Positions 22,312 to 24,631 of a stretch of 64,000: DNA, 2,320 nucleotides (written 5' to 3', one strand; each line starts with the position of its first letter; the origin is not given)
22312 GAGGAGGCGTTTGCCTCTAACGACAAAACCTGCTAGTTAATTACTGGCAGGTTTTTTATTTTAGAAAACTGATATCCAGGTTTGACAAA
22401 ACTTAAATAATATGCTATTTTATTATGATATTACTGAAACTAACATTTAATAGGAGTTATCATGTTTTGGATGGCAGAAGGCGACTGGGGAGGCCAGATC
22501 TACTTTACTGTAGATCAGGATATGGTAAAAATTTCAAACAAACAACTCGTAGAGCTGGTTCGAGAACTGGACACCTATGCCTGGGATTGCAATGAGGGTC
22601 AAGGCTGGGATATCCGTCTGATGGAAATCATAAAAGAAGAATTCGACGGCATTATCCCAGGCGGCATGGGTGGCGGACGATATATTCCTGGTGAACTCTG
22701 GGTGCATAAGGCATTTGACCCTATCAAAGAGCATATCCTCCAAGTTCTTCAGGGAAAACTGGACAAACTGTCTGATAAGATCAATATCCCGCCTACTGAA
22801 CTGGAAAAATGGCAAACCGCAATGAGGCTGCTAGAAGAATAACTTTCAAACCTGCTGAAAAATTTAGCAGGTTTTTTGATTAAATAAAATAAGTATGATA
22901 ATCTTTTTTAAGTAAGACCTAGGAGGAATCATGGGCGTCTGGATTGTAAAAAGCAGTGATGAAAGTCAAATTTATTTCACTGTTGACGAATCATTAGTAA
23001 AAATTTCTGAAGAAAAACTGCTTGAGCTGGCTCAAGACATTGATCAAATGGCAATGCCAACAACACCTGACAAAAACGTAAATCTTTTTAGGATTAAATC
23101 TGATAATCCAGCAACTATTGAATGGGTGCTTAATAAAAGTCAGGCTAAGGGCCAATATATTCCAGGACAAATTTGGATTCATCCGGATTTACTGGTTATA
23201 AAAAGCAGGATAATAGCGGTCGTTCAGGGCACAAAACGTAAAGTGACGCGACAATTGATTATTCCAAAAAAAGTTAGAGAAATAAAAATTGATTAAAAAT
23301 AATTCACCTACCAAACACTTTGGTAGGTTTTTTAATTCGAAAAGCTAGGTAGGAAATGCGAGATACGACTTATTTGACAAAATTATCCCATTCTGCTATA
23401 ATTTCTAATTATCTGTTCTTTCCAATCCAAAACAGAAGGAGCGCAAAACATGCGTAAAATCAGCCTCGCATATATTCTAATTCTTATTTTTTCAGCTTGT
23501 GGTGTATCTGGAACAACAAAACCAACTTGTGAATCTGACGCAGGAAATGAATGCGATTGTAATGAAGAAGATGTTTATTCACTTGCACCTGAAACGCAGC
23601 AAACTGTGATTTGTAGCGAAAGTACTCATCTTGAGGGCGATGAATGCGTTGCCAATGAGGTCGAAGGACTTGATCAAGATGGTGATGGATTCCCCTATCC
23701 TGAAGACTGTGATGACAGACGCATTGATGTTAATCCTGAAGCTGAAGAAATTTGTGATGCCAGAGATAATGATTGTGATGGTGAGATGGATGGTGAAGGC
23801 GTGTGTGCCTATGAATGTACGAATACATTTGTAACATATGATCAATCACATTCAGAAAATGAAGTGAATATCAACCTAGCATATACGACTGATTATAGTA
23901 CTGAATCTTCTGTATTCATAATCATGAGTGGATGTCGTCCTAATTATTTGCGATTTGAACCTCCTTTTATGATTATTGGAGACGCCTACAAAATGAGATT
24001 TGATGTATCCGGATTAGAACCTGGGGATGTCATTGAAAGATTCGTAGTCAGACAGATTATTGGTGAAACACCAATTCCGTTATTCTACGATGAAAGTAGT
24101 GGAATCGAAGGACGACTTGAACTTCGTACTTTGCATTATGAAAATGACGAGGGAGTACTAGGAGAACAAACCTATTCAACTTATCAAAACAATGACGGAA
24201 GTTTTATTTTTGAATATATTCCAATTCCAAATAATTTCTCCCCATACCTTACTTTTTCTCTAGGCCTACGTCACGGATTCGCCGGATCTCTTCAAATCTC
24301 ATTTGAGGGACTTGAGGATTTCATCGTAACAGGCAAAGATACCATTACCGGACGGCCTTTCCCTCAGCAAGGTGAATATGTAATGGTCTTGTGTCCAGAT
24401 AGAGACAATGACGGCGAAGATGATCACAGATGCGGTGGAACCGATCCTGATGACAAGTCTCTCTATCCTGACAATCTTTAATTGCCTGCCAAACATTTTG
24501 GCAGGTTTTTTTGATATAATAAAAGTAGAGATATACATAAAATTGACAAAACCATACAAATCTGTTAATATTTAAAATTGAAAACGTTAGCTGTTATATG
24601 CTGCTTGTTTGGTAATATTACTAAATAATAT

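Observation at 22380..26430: Five tandem single-gene units, each with its own near-consensus sigma70 promoter and a family of related terminators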

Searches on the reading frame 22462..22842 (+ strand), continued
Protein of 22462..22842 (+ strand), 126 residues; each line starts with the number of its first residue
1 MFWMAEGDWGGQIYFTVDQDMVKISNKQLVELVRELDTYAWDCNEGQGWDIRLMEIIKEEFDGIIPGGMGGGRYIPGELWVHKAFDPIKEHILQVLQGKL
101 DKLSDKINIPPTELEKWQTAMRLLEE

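Call 58: search_protein_families(library=pfam, proteins=[L110:3527-3835:+, L110:3862-4251:+, L110:4738-5247:+, L110:6427-6801:+, L110:7795-8718:+, L115:5406-5807:+, L115:6449-7636:+, L115:7759-8736:+, L106:7085-7693:+, L102:3508-4293:+], max_evalue=0.01)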
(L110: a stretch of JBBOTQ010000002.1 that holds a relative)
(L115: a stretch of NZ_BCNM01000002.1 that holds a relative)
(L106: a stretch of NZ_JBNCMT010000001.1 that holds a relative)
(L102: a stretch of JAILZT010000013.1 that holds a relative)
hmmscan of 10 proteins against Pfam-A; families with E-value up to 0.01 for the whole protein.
L110:3527-3835:+ (102 aa): 0 families

L110:3862-4251:+ (129 aa): 0 families

L110:4738-5247:+ (169 aa): 0 families

L110:6427-6801:+ (124 aa): 0 families

L110:7795-8718:+ (307 aa): 1 family
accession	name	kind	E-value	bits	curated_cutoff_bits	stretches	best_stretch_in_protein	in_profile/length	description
PF00144.29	Beta-lactamase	-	0.0053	16.4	27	1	15-80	247-312/329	Beta-lactamase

L115:5406-5807:+ (133 aa): 0 families

L115:6449-7636:+ (395 aa): 5 families
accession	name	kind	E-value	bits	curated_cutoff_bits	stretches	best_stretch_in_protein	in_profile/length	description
PF00589.27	Phage_integrase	-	7.4e-40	137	27.1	1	217-378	2-170/172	Phage integrase family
PF13495.12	Phage_int_SAM_4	-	3.2e-13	50.3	27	1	124-200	4-82/85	Phage integrase, N-terminal SAM-like domain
PF02899.23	Phage_int_SAM_1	-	2.4e-07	31.4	22.3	1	131-192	11-75/83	Phage integrase, N-terminal SAM-like domain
PF07443.18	HARP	-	0.0027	17.6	25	1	46-77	2-33/55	HepA-related protein (HARP)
PF12469.13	Cmr2_N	-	0.0067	16.9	25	0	281-340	28-86/111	CRISPR-associated protein Cmr2, N-terminal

L115:7759-8736:+ (325 aa): 0 families

L106:7085-7693:+ (202 aa): 1 family
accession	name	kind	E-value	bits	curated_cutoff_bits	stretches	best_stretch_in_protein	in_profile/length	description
PF13646.12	HEAT_2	-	0.00012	22.7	27.7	1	108-184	12-87/88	HEAT repeats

L102:3508-4293:+ (261 aa): 0 families

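Call 59: search_protein_families(library=ncbifam, proteins=[window:22462-22842:+], max_evalue=0.01)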
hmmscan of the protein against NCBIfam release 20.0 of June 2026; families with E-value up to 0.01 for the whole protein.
window:22462-22842:+ (126 aa): 0 families

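Call 60: search_protein_families(library=padloc, proteins=[window:22462-22842:+], max_evalue=0.01)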
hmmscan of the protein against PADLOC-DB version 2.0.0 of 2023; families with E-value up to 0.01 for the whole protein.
window:22462-22842:+ (126 aa): 0 families

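Call 71: search_dna_similar(query=window:22462-22839:+, collection=phages, mode=protein, max_evalue=0.001, max_rows=10)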
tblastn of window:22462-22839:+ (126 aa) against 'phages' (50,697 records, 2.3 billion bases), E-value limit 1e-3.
No match.

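Call 72: search_dna_similar(query=window:22462-22839:+, collection=plasmids, mode=protein, max_evalue=0.001, max_rows=10)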
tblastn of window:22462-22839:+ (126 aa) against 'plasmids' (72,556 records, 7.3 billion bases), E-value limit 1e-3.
No match.

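Call 81: find_related_loci(query=A3, collection=viral_contigs, flank=6000)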
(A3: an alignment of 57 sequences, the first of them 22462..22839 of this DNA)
Query A3 (126 aa) in viral_contigs; peptide patterns used: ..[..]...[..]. (x = any residue, [..] = any of these).
2 stretches matched a pattern, but none encodes a relative of the query by tblastn (E <= 1e-3).

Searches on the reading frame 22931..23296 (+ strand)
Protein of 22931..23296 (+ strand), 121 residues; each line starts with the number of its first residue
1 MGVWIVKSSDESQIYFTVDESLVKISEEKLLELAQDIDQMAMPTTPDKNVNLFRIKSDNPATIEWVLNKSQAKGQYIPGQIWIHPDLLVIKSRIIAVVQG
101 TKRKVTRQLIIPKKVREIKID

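Call 6: search_protein_families(library=pfam, proteins=[window:22931-23296:+], max_evalue=0.1)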
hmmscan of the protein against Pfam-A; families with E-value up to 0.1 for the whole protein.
window:22931-23296:+ (121 aa): 0 families

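Call 42: search_protein_families(library=phrogs, proteins=[window:22931-23296:+], max_evalue=0.01)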
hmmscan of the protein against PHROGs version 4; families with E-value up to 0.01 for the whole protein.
window:22931-23296:+ (121 aa): 0 families

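Call 49: find_homologous_proteins(query=window:22931-23296:+, max_evalue=0.01)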
Query window:22931-23296:+ (121 aa): 3 proteins with E <= 0.01 among 3 candidates.
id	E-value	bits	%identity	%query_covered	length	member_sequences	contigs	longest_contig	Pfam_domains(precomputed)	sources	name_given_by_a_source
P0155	2.9e-71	254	100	100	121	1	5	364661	-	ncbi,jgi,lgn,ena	-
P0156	4.3e-62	225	87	99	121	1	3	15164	-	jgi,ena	-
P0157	3.8e-61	222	85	99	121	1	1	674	-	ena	-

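Call 59: search_protein_families(library=ncbifam, proteins=[window:22931-23296:+], max_evalue=0.01)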
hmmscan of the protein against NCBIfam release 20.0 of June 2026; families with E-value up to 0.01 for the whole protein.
window:22931-23296:+ (121 aa): 0 families

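Call 60: search_protein_families(library=padloc, proteins=[window:22931-23296:+], max_evalue=0.01)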
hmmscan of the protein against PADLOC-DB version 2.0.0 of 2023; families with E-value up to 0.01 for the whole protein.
window:22931-23296:+ (121 aa): 0 families

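Call 73: find_encoding_contigs(protein=P0157, flank=2000, max_places=3)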
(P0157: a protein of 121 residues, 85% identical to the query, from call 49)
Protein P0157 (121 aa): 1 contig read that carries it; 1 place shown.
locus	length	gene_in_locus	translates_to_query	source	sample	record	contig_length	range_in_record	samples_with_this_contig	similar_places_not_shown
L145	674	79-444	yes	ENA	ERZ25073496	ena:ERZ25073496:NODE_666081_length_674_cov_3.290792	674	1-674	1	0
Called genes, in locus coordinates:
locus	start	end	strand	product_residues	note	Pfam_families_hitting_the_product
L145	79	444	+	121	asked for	-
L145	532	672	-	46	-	?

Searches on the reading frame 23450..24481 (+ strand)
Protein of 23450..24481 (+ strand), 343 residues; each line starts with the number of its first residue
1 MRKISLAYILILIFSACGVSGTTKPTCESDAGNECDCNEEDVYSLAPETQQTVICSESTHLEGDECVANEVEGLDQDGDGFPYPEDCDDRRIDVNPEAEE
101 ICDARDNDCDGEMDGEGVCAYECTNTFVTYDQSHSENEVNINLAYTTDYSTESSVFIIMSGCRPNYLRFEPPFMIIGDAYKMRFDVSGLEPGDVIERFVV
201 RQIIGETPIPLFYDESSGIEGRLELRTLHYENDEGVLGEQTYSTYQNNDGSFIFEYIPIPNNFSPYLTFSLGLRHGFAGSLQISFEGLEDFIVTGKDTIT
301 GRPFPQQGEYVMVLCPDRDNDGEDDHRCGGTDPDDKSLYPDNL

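Call 6: search_protein_families(library=pfam, proteins=[window:23450-24481:+], max_evalue=0.1)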
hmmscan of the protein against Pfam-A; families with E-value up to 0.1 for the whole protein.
window:23450-24481:+ (343 aa): 1 family
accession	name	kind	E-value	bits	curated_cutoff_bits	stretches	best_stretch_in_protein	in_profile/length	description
PF11617.13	Cu-binding_MopE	-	3.2e-08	34.1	27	1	86-114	1-29/30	Putative metal-binding motif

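Call 59: search_protein_families(library=ncbifam, proteins=[window:23450-24481:+], max_evalue=0.01)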
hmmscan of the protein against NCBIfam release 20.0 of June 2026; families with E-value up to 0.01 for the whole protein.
window:23450-24481:+ (343 aa): 0 families

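Call 60: search_protein_families(library=padloc, proteins=[window:23450-24481:+], max_evalue=0.01)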
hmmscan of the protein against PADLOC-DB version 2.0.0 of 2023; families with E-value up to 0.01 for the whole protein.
window:23450-24481:+ (343 aa): 0 families

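Call 88: find_homologous_proteins(query=window:23450-24481:+, max_evalue=0.001)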
Query window:23450-24481:+ (343 aa): 75 proteins with E <= 0.001 among 986 candidates.
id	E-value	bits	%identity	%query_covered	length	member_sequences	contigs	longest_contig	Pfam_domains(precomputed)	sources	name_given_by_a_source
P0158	1.2e-132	460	64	100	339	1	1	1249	PF11617.14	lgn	-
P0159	4.7e-122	425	59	99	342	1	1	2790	PF11617.14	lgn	-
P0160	3.3e-121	423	59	100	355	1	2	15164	PF11617.14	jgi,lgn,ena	-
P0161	1.2e-114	401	57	97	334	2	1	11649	PF11617.14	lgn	-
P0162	8.3e-54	201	56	54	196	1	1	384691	PF11617.14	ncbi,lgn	ncbi:MAG: putative metal-binding motif-containing protein [Patescibacteria group bacterium]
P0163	3.2e-32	130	87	22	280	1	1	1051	-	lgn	-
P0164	1.3e-30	125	39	79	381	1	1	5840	PF00526.24,PF11617.14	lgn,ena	-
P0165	1.1e-22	99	55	11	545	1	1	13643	PF11617.14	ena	-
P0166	1.7e-18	85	49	16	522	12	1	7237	PF00059.28,PF11617.14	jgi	jgi:hypothetical protein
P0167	5.1e-16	77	50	12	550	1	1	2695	PF11617.14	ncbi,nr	ncbi:MAG TPA: putative metal-binding motif-containing protein, partial [Myxococcota bacterium]|nr:pu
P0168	2.1e-15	75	45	15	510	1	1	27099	PF00059.28,PF11617.14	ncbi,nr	ncbi:hypothetical protein L6R53_25000 [Myxococcota bacterium]|nr:hypothetical protein [Myxococcota b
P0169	3.4e-15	74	40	21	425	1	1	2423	PF11617.14,PF14890.12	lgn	-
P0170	5.1e-15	73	59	12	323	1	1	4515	PF11617.14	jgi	jgi:hypothetical protein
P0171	9.8e-14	69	40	19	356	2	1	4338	PF11617.14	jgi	-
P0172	5.3e-13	67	30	37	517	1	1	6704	PF11617.14,PF18483.9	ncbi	-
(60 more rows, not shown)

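Call 89: find_encoding_contigs(protein=P0161, flank=10000, max_places=2)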
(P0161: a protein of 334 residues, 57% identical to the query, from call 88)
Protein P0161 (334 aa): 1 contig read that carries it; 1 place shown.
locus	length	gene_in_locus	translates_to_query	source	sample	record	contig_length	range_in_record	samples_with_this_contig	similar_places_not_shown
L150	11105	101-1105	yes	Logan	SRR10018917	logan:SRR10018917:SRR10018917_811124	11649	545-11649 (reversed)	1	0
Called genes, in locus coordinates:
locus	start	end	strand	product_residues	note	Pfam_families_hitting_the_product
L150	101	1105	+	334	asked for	PF11617:Cu-binding_MopE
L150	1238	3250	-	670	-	PF22745:Nlig-Ia, PF01653:DNA_ligase_aden, PF03120:OB_DNA_ligase, PF03119:DNA_ligase_ZBD, PF12826:HHH_2, PF00633:HHH (weak), PF00533:BRCT, PF12738:PTCB-BRCT, +1 more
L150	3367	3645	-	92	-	PF01541:GIY-YIG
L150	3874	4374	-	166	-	-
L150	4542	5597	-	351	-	PF00044:Gp_dh_N, PF02800:Gp_dh_C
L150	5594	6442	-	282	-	-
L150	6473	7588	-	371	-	PF02163:Peptidase_M50, PF00595:PDZ, PF13180:PDZ_2, PF14685:PDZ_Tricorn, PF17820:PDZ_6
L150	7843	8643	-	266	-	PF01177:Asp_Glu_race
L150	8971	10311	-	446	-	PF02878:PGM_PMM_I, PF02879:PGM_PMM_II, PF02880:PGM_PMM_III, PF00408:PGM_PMM_IV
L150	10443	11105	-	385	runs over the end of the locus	PF04519:Bactofilin (faint), PF26514:DUF8173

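Call 90: find_encoding_contigs(protein=P0162, flank=10000, max_places=2)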
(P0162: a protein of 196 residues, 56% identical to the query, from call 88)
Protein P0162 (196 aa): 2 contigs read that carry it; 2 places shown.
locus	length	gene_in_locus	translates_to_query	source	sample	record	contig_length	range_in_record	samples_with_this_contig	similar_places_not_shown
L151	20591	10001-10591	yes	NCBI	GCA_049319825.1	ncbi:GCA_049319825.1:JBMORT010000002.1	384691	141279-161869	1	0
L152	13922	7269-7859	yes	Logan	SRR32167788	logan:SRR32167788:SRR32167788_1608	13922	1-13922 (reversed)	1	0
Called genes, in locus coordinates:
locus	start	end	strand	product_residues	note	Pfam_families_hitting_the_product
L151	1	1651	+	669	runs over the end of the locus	PF03030:H_PPase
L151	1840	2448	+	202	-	-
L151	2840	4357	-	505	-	PF12072:RNase_Y_N, PF00013:KH_1, PF22891:KH_PNO1_2nd (faint), PF08668:HDOD (faint), PF01966:HD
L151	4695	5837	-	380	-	PF00575:S1 (weak), PF24685:OB_RRP5_4th (faint), PF13509:S1_2 (faint), PF21710:Spt6_S1 (faint), PF00575:S1, PF23459:S1_RRP5 (weak), PF00575:S1, PF23459:S1_RRP5 (weak)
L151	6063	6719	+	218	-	PF13483:Lactamase_B_3, PF12706:Lactamase_B_2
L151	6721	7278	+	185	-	-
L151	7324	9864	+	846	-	PF00521:DNA_topoisoIV, PF03989:DNA_gyraseA_C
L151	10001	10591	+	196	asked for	PF11617:Cu-binding_MopE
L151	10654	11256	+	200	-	-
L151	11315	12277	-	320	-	PF01368:DHH, PF02272:DHHA1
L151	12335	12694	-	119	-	PF02033:RBFA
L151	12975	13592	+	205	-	PF01966:HD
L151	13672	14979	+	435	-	PF08245:Mur_ligase_M, PF02875:Mur_ligase_C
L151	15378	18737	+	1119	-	PF04563:RNA_pol_Rpb2_1, PF04561:RNA_pol_Rpb2_2, PF04565:RNA_pol_Rpb2_3, PF10385:RNA_pol_Rpb2_45, PF00562:RNA_pol_Rpb2_6, PF04560:RNA_pol_Rpb2_7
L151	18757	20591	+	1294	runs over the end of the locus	PF04997:RNA_pol_Rpb1_1, PF00623:RNA_pol_Rpb1_2, PF04983:RNA_pol_Rpb1_3, PF05000:RNA_pol_Rpb1_4, PF04998:RNA_pol_Rpb1_5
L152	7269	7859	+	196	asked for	PF11617:Cu-binding_MopE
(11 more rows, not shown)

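Call 91: find_encoding_contigs(protein=P0159, flank=3000, max_places=2)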
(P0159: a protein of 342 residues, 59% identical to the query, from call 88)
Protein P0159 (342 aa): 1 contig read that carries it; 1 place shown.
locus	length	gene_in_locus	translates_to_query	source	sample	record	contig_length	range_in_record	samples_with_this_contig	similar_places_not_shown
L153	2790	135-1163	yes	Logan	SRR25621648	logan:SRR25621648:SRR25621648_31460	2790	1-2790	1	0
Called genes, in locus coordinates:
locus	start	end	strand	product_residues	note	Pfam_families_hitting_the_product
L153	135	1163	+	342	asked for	PF11617:Cu-binding_MopE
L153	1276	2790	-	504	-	?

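Call 106: predict_structure(alignment_id=A5)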
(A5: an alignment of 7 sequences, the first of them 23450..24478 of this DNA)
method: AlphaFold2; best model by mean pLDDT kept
length: 343 residues; sequences in the alignment: 7
mean_pLDDT: 56.6   pTM: 0.56
mean pLDDT of the five models: 56.6, 55.3, 50.7, 48.5, 47.1
residues with pLDDT >= 90: 42; 70-90: 69; 50-70: 57; < 50: 175
segments of 3 or more residues with pLDDT < 50: 1-55, 68-129, 147-170, 316-343
pLDDT, mean of each block of 10 residues (from residue 1): 34 29 31 30 30 47 48 44 38 32 34 31 41 73 62 39 41 62 87 95 78 66 84 70 92 95 87 67 82 90 69 50 39 36 29
secondary structure, 60 per line:
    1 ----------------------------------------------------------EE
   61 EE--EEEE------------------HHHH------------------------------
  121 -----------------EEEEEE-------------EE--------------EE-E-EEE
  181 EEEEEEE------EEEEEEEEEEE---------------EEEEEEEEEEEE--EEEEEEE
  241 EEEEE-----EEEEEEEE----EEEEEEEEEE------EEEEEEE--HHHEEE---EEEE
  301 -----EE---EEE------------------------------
elements in order: E59-62 E65-68 H87-90 E138-143 E178-187 E194-204 E220-231 E234-245 E251-258 E263-272 E279-285 E291-293 E297-300 E311-313

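Call 108: fold_search(model_id=the predicted structure, library=pdb)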
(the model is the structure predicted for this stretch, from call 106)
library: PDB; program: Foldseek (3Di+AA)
matches with E <= 10: 1576; with E <= 0.001: 3
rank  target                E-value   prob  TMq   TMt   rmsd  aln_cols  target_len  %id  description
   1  5cl2_B                2.8e-04  0.98  0.15  0.19  15.8       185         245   12  Crystal structure of Spo0M, sporulation control protein, from Bacillus subtilis. (released 2015-12-16)
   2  7wrk                  6.0e-04  0.99  0.22  0.39   6.9       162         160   15  Structure of hypothetical protein TTHA1873 from Thermus thermophilus (released 2022-03-09)
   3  5cl2_A                7.5e-04  0.95  0.15  0.19  15.8       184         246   12  Crystal structure of Spo0M, sporulation control protein, from Bacillus subtilis. (released 2015-12-16)
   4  7wwn                  1.1e-03  0.99  0.24  0.43   8.6       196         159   12  Structure of hypothetical protein TTHA1873 from Thermus thermophilus with Potassium mercuric iodide (released 2022-04-06)
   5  7wwo_A                1.6e-03  0.99  0.25  0.44   8.8       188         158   12  Dimer form of hypothetical protein TTHA1873 from Thermus thermophilus (released 2022-03-09)
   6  4r7v                  3.0e-03  0.54  0.13  0.25  16.6       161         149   12  Crystal structure of N-lobe of human ARRDC3(1-165) (released 2014-10-01)
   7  5l7u_A                3.2e-03  0.69  0.17  0.11  13.8       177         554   11  Crystal structure of BvGH123 with bound GalNAc (released 2017-03-22)
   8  2zf9_A                5.3e-03  0.47  0.17  0.25  14.2       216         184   12  Crystal structure of a type III cohesin module from the cellulosomal ScaE cell-surface anchoring scaffoldin of Ruminoc (released 2008-12-30)
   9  4bk8                  6.0e-03  0.57  0.13  0.26  16.5       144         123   12  Superoxide reductase (Neelaredoxin) from Ignicoccus hospitalis (released 2014-04-02)
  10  9sv8_C                7.5e-03  0.28  0.13  0.14  18.4       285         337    9  Herpes simplex virus 2 delta28-73 glycoprotein C ectodomain in complex with C3b (released 2025-12-10)
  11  2zew_B                8.0e-03  0.87  0.17  0.32  10.6       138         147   12  Family 16 Cabohydrate Binding Domain Module 1 (released 2008-03-04)
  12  2zf9_B                8.0e-03  0.44  0.17  0.26  14.0       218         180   11  Crystal structure of a type III cohesin module from the cellulosomal ScaE cell-surface anchoring scaffoldin of Ruminoc (released 2008-12-30)
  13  2n80_MODEL_1_B        8.0e-03  0.18  0.10  0.16  16.4       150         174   11  p75NTR DD:RhoGDI (released 2015-12-23)
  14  2qki_E                8.9e-03  0.51  0.14  0.21  14.0       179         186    8  Human C3c in complex with the inhibitor compstatin (released 2007-08-14)
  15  2zex_A                9.5e-03  0.80  0.17  0.30   8.6       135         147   11  Family 16 carbohydrate binding module (released 2008-03-04)
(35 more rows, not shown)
